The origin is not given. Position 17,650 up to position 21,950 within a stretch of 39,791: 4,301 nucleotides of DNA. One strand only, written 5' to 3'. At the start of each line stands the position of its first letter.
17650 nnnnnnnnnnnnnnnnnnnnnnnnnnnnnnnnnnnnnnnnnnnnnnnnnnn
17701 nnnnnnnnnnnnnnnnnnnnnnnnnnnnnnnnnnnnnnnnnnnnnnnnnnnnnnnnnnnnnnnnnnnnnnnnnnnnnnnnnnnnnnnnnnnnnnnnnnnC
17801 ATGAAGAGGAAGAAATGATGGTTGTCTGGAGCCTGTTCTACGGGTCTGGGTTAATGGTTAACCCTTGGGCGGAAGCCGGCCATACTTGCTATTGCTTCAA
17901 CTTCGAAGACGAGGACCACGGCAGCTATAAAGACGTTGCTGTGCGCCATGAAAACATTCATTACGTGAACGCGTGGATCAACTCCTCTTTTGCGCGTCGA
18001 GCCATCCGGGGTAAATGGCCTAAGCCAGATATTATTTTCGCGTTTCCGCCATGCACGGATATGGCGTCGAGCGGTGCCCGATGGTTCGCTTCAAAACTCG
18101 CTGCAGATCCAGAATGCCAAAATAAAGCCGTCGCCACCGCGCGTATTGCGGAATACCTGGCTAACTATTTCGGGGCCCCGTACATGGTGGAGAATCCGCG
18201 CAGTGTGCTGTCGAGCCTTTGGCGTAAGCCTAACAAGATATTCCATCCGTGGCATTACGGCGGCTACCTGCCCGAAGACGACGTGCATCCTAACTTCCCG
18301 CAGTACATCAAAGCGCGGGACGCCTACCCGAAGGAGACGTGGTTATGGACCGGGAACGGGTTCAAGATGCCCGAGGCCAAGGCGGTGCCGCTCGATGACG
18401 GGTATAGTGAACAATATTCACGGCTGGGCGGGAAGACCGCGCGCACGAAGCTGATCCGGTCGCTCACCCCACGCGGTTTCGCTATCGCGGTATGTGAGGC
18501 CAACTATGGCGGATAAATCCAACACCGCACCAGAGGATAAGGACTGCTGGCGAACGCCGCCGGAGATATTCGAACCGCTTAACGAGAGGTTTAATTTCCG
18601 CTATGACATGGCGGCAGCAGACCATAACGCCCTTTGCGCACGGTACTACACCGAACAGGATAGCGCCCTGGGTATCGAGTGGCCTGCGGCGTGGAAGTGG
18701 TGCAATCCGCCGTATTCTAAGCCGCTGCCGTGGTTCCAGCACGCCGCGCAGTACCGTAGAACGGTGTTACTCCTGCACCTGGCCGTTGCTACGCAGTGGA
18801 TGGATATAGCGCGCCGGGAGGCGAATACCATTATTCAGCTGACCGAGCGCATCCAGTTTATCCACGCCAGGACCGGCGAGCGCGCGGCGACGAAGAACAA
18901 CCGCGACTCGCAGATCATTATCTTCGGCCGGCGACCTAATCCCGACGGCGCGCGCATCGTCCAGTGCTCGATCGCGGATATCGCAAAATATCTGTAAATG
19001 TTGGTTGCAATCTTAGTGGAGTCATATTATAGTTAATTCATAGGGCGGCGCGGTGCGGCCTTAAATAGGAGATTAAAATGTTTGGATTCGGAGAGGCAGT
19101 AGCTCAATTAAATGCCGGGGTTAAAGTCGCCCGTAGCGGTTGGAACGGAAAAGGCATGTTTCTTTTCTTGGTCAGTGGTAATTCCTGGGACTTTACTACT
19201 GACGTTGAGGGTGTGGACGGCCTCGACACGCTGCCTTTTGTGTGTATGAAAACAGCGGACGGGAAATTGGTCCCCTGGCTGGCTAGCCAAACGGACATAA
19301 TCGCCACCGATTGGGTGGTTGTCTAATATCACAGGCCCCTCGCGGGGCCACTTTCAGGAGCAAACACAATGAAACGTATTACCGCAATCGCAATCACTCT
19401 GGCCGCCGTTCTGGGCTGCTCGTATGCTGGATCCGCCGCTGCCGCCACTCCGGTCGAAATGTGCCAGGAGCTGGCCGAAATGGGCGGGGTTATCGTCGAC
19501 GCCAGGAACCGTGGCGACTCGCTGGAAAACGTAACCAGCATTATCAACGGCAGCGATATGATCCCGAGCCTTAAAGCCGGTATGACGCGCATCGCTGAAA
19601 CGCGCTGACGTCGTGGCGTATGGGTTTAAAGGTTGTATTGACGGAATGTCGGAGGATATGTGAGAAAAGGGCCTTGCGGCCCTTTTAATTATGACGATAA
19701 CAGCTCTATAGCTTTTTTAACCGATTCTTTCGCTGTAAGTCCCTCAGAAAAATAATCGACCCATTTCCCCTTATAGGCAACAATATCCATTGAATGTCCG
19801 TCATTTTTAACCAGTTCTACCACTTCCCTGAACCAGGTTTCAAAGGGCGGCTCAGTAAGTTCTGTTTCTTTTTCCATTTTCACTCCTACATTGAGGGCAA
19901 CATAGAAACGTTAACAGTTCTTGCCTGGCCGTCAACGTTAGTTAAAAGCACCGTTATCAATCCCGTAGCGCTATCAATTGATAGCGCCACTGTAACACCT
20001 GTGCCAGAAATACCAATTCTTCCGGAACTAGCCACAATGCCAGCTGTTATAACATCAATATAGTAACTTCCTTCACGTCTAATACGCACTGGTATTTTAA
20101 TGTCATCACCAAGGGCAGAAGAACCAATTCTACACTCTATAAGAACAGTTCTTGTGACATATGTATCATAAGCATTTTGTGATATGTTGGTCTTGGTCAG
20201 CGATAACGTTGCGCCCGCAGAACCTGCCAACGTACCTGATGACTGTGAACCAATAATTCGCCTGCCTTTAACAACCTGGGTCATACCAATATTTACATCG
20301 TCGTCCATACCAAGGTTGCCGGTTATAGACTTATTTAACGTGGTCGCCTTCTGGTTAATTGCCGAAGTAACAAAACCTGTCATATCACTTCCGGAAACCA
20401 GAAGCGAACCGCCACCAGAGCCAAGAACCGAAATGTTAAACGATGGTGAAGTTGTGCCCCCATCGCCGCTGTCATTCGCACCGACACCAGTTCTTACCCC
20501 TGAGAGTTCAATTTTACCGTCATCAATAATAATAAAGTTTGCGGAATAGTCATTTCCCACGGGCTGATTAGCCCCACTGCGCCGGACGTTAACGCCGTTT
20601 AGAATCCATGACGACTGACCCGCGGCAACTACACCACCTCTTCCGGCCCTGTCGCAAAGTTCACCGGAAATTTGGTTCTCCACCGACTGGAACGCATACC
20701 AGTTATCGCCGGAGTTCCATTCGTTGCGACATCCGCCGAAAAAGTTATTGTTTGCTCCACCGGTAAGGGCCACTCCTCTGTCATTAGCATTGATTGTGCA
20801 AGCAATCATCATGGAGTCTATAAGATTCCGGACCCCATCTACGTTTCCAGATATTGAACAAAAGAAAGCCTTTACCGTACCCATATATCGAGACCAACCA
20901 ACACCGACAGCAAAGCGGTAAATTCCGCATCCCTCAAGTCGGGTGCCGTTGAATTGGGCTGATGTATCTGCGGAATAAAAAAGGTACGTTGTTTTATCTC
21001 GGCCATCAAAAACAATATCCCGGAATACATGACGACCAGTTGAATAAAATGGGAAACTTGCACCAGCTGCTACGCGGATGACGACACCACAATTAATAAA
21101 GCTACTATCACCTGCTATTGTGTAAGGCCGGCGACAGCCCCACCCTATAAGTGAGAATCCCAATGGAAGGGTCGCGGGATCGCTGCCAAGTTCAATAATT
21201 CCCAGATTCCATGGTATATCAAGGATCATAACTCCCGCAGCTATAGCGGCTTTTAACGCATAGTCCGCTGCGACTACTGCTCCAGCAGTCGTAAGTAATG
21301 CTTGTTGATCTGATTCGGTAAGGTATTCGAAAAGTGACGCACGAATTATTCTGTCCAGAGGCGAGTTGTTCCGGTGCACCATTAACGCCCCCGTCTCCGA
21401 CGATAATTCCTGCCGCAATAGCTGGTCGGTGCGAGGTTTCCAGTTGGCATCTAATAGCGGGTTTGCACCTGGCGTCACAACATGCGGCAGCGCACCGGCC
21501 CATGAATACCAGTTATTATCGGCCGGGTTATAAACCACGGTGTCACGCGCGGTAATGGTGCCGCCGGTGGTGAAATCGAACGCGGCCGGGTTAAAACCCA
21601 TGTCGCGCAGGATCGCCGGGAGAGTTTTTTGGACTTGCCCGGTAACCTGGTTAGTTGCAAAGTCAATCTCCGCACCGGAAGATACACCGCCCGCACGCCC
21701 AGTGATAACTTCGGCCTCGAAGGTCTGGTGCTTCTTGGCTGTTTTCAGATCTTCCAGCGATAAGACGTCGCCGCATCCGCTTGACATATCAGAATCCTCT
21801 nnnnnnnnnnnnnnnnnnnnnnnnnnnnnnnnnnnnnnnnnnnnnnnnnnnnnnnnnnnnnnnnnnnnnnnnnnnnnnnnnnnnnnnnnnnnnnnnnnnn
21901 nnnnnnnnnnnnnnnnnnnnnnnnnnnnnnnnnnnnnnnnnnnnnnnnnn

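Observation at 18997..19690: Moron cassette: twin-promoter-driven DUF2829/Tad2-like gene plus exported Cor-like protein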

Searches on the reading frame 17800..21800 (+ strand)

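Call 14: find_homologous_proteins(query=L001:4800-5117:+, max_evalue=0.001)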
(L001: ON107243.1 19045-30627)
Query L001:4800-5117:+ (106 aa): 48 proteins with E <= 0.001 among 67 candidates.
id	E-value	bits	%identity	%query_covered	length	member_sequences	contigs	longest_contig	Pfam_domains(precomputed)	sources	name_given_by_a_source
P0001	9.6e-55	200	92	100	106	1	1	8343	-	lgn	-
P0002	2.6e-54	199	91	100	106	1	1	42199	-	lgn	-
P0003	2.7e-54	199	91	100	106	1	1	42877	-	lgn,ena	-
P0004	3.3e-54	199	91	100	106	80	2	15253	-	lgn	-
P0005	4.2e-54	198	92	100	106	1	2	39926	-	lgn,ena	-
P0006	4.8e-54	198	90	100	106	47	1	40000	-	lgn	-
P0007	5.3e-54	198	90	100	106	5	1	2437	-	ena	-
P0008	7.1e-54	198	89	100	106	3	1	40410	-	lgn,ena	-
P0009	1.0e-53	197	90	100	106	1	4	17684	-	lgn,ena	-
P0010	1.9e-53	196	88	100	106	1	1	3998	-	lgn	-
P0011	2.2e-53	196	89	100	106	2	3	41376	-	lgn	-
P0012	2.2e-53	196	89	100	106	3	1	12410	-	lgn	-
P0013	3.5e-53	195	88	100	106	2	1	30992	-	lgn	-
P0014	4.6e-53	195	90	99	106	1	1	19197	-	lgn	-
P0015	5.9e-53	195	88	100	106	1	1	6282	-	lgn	-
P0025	4.0e-51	189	90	98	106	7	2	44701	-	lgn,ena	-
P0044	1.2e-31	126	88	65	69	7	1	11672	-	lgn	-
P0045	3.4e-31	125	84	72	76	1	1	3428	-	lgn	-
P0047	5.5e-25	105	80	65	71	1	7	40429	-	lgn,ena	-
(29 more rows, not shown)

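Call 25: predict_structure(alignment_id=A1)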
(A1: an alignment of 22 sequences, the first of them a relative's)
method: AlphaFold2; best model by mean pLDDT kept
length: 106 residues; sequences in the alignment: 22
mean_pLDDT: 70.4   pTM: 0.62
mean pLDDT of the five models: 70.4, 64.2, 56.5, 53.1, 50.3
residues with pLDDT >= 90: 24; 70-90: 38; 50-70: 15; < 50: 29
segments of 3 or more residues with pLDDT < 50: 1-26
pLDDT, mean of each block of 10 residues (from residue 1): 36 40 51 82 94 95 83 88 86 63 48
secondary structure, 60 per line:
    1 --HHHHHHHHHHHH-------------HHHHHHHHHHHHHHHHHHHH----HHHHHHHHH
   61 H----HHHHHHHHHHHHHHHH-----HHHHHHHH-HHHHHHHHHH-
elements in order: H3-14 H28-47 H52-61 H66-81 H87-94 H96-105

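Call 28: search_protein_families(library=ncbifam, proteins=[P0001, L001:4572-4745:+], max_evalue=1)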
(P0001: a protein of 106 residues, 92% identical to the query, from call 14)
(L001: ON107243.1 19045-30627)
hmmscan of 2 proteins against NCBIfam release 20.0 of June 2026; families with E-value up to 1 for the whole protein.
P0001 (106 aa): 0 families

L001:4572-4745:+ (58 aa): 0 families

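Call 31: find_related_loci(query=A1, collection=viral_contigs, flank=3000)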
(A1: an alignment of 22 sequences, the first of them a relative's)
Query A1 (106 aa) in viral_contigs; peptide patterns used: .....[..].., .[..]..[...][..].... (x = any residue, [..] = any of these).
27 stretches matched a pattern; 7 encode a relative of the query (tblastn E <= 1e-3); 7 distinct loci.
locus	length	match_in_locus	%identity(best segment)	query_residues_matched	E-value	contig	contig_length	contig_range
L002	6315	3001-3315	91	1-105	8e-63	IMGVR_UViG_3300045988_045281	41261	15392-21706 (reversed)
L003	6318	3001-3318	90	1-106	1e-62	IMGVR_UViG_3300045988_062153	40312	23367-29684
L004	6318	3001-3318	90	1-106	3e-62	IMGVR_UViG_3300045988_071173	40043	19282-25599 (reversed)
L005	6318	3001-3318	89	1-106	3e-61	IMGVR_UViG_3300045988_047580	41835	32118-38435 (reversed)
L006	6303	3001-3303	92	1-101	2e-60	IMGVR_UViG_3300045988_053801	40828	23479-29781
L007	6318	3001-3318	87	1-106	3e-60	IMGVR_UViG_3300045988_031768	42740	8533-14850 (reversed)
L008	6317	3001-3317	78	1-106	6e-31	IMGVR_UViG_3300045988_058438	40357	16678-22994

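Call 35: fold_search(model_id=the predicted structure, library=viral)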
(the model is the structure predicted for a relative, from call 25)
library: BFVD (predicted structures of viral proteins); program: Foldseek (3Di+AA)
matches with E <= 10: 284; with E <= 0.001: 1
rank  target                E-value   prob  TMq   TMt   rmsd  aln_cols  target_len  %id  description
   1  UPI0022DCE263         1.2e-04  1.00  0.48  0.64   6.2        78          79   87  (no name look-up for this kind of identifier)
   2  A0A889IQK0            7.1e-03  1.00  0.72  0.73   3.8       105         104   21  (no name in the UniProt tables at hand)
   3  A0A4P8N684            7.9e-03  1.00  0.53  0.47  11.1       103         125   21  Uncharacterized protein [Rheinheimera phage Barba21A]
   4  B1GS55                1.5e-02  1.00  0.57  0.54   6.3        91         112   21  Exported phage protein [Salmonella phage Vi II-E1]
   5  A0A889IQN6            1.7e-02  1.00  0.60  0.61  10.7        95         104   20  Uncharacterized protein [Burkholderia phage BCSR52]
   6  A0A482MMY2            1.7e-02  1.00  0.60  0.52   9.1       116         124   19  Lipoprotein [Burkholderia phage BcepSauron]
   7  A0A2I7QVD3            2.3e-02  1.00  0.61  0.67  10.2        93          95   17  (no name in the UniProt tables at hand)
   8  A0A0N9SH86            3.2e-02  1.00  0.53  0.52  14.5       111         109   21  Uncharacterized protein [Pseudomonas phage POR1]
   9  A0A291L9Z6            4.1e-02  1.00  0.58  0.59   8.1        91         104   22  Uncharacterized protein [Bordetella phage vB_BbrM_PHB04]
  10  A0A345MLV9            4.8e-02  1.00  0.56  0.35  14.3       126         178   21  (no name in the UniProt tables at hand)
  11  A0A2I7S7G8            5.9e-02  0.99  0.49  0.50   7.6       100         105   16  (no name in the UniProt tables at hand)
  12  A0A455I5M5            8.5e-02  0.99  0.50  0.51   7.6       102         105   15  (no name in the UniProt tables at hand)
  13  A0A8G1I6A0            8.9e-02  1.00  0.60  0.65   6.6        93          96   16  (no name in the UniProt tables at hand)
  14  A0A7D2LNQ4            8.9e-02  0.99  0.52  0.49   7.4        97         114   20  Lipoprotein [Stenotrophomonas phage vB_SmaS_BUCT548]
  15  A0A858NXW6            1.2e-01  0.97  0.43  0.45   6.1        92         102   20  Uncharacterized protein [Xanthomonas phage FoX5]
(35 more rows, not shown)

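Call 37: search_protein_representatives(alignment_id=A1)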
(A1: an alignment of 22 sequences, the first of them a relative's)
Query: 22 sequences, 106 profile positions. Proteins with E-value up to 0.001 (for the whole library): 35; up to 1e-10: 6; up to 1e-30: 1. The best 35 are listed.
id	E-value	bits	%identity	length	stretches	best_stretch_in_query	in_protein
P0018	5.3e-59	212.8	-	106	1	1-106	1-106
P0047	3.9e-30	120.0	-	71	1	1-70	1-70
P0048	6.9e-27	109.6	-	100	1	38-102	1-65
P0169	5.5e-22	93.8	-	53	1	1-53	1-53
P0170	1.6e-16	76.2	-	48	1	1-50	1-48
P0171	4.0e-11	58.9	-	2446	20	67-106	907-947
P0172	1.7e-10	56.8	-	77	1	73-106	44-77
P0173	6.3e-10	55.0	-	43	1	64-106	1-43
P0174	2.1e-07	46.9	-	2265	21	7-81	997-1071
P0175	1.2e-06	44.5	-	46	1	1-37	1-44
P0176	2.1e-06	43.7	-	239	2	30-104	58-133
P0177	4.6e-06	42.6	-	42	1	1-34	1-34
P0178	7.1e-06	42.0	-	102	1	9-103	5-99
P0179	1.4e-05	41.0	-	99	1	12-103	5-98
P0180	1.5e-05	40.9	-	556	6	14-45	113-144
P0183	2.7e-05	40.1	-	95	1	20-94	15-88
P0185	6.3e-05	38.9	-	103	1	12-99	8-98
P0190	1.4e-04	37.9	-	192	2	1-100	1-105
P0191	1.5e-04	37.8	-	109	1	9-101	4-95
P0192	1.8e-04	37.5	-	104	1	7-100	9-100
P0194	3.9e-04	36.4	-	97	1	5-97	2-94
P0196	5.7e-04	35.9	-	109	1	12-99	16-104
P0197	6.3e-04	35.7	-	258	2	19-99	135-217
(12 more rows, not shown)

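Call 39: search_protein_families(library=pfam, proteins=[P0176, P0178, P0179, P0183, P0185, P0190, P0191, P0192, P0194, P0197], max_evalue=1)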
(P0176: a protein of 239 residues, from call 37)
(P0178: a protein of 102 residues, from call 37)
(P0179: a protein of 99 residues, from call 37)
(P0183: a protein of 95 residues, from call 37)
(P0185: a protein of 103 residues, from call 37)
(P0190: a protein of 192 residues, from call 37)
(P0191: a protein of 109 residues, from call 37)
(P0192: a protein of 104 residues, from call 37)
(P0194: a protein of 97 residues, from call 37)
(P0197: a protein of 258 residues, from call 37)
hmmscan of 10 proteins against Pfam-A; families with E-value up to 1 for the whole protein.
P0176 (239 aa): 0 families

P0178 (102 aa): 0 families

P0179 (99 aa): 0 families

P0183 (95 aa): 1 family
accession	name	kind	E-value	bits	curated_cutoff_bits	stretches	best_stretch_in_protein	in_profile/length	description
PF01245.26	Ribosomal_L19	-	0.067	13.6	22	1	28-65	36-73/111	Ribosomal protein L19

P0185 (103 aa): 2 families
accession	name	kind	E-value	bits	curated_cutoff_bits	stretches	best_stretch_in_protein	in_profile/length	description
PF08671.16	SinI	-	0.14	12.4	31.4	1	38-50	9-21/28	Anti-repressor SinI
PF25676.1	T4_Spackle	-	0.44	11.6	27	1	1-30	1-31/96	Bacteriophage T4 Spackle protein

P0190 (192 aa): 3 families
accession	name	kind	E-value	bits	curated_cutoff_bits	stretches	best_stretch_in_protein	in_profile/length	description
PF22798.2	DUF5817_CT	-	0.00019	21.6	29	1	139-156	21-38/54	DUF5817, C-terminal domain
PF09821.14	AAA_assoc_C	-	0.091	13.8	27.6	0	130-162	65-98/119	C-terminal AAA-associated domain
PF13663.11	DUF4148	-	0.88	10.5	27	1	1-50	1-53/62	Domain of unknown function (DUF4148)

P0191 (109 aa): 1 family
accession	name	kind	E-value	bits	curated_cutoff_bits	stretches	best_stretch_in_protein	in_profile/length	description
PF08139.17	LPAM_1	-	0.44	11.5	20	1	1-16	1-16/18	Prokaryotic membrane lipoprotein lipid attachment site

P0192 (104 aa): 0 families

P0194 (97 aa): 1 family
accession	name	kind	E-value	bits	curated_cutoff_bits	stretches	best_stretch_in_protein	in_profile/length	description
PF11355.13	DUF3157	-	0.11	12.6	21.7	1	9-94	72-159/199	Protein of unknown function (DUF3157)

P0197 (258 aa): 0 families

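Call 40: list_cluster_members(proteins=[P0178, P0179, P0183, P0185, P0191, P0192, P0194, P0196, P0190, P0197])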
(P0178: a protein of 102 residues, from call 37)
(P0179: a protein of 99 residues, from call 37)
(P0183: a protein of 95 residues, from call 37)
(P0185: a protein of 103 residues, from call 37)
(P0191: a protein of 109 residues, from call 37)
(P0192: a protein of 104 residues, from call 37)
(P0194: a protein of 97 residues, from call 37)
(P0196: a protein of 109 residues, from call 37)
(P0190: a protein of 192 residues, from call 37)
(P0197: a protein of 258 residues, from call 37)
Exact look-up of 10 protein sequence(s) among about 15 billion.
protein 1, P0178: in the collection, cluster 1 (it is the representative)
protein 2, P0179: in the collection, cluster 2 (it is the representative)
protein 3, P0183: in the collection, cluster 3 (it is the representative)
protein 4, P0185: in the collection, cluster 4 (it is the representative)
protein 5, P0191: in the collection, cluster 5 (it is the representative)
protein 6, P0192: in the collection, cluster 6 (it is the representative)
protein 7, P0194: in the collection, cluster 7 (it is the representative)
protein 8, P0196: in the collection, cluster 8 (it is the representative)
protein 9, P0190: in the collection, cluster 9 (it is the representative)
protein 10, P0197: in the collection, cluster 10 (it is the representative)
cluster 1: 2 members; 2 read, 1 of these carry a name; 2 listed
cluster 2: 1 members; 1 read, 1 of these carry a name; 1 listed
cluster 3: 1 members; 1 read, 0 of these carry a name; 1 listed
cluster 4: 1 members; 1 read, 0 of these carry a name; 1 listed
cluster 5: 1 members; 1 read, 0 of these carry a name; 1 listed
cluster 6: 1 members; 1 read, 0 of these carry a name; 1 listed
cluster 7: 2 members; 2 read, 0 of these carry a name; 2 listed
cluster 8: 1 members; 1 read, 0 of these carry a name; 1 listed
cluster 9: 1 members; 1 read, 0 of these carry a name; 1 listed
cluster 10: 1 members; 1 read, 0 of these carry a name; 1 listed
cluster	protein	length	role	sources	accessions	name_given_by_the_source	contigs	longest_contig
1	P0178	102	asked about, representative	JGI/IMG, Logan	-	hypothetical protein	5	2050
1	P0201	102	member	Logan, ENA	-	-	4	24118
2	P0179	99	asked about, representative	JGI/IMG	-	hypothetical protein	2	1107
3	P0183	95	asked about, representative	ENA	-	-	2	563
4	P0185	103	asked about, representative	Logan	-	-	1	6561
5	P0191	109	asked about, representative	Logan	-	-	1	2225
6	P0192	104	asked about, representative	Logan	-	-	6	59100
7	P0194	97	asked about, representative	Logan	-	-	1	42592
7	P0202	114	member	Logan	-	-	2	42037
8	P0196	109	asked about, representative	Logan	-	-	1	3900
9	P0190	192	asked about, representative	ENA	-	-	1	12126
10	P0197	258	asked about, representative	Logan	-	-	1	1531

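Call 43: search_protein_families(library=phrogs, proteins=[P0001, P0178, P0192, L001:4572-4745:+, L003:2610-2828:+, L003:2819-3001:+, L004:2733-2954:+, L005:2795-2953:+, L008:2769-2957:+], max_evalue=0.01)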
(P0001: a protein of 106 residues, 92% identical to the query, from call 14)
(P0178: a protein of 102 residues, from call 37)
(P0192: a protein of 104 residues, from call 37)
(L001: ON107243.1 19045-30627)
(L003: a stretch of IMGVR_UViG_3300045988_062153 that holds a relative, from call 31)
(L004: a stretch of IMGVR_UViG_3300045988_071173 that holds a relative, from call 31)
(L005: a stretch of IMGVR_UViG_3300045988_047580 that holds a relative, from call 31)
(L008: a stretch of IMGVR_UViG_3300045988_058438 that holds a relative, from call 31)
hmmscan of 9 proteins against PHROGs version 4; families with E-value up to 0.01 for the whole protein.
P0001 (106 aa): 1 family
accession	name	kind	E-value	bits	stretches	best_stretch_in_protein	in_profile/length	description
phrog_2315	-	unknown function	3.7e-09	37.6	1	1-88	1-85/109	-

P0178 (102 aa): 1 family
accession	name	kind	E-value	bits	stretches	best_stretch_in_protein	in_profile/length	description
phrog_2315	-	unknown function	3.4e-08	34.5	1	1-87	1-88/109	-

P0192 (104 aa): 1 family
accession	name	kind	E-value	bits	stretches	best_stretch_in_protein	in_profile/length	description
phrog_2315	-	unknown function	7.1e-09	36.7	1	12-102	7-107/109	-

L001:4572-4745:+ (58 aa): 0 families

L003:2610-2828:+ (73 aa): 1 family
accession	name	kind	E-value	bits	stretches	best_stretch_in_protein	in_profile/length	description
phrog_14613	-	unknown function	5.8e-17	62.8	1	7-72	3-74/80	-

L003:2819-3001:+ (61 aa): 1 family
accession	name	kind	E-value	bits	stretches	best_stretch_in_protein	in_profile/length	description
phrog_26226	-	unknown function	7.4e-17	62.5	1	4-61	1-58/58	-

L004:2733-2954:+ (74 aa): 0 families

L005:2795-2953:+ (53 aa): 1 family
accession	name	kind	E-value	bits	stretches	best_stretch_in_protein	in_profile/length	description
phrog_14709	-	unknown function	5.7e-07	30.6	1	11-47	5-41/44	-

L008:2769-2957:+ (63 aa): 2 families
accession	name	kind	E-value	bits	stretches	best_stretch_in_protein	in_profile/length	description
phrog_653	-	unknown function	3.1e-06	28.5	1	19-61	17-59/61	-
phrog_27846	-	unknown function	0.00089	20.5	1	19-56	12-49/55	-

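Call 60: find_encoding_contigs(protein=P0192, flank=5000, max_places=3)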
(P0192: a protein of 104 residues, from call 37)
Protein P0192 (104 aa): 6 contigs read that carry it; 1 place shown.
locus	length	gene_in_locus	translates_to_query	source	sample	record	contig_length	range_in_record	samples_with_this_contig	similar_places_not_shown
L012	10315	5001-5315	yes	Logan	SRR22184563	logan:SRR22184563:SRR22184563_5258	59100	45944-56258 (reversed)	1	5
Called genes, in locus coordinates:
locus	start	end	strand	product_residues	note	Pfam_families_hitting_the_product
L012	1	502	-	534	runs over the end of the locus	-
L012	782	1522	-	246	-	PF03592:Terminase_2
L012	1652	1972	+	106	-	-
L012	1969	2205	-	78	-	-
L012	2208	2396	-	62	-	-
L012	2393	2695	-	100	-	-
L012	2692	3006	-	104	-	-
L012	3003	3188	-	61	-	-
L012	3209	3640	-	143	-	-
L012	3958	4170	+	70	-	-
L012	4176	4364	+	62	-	-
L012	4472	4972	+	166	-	PF04002:RadC, PF14464:Prok-JAB (weak)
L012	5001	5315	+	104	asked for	-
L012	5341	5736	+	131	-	-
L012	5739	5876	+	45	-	-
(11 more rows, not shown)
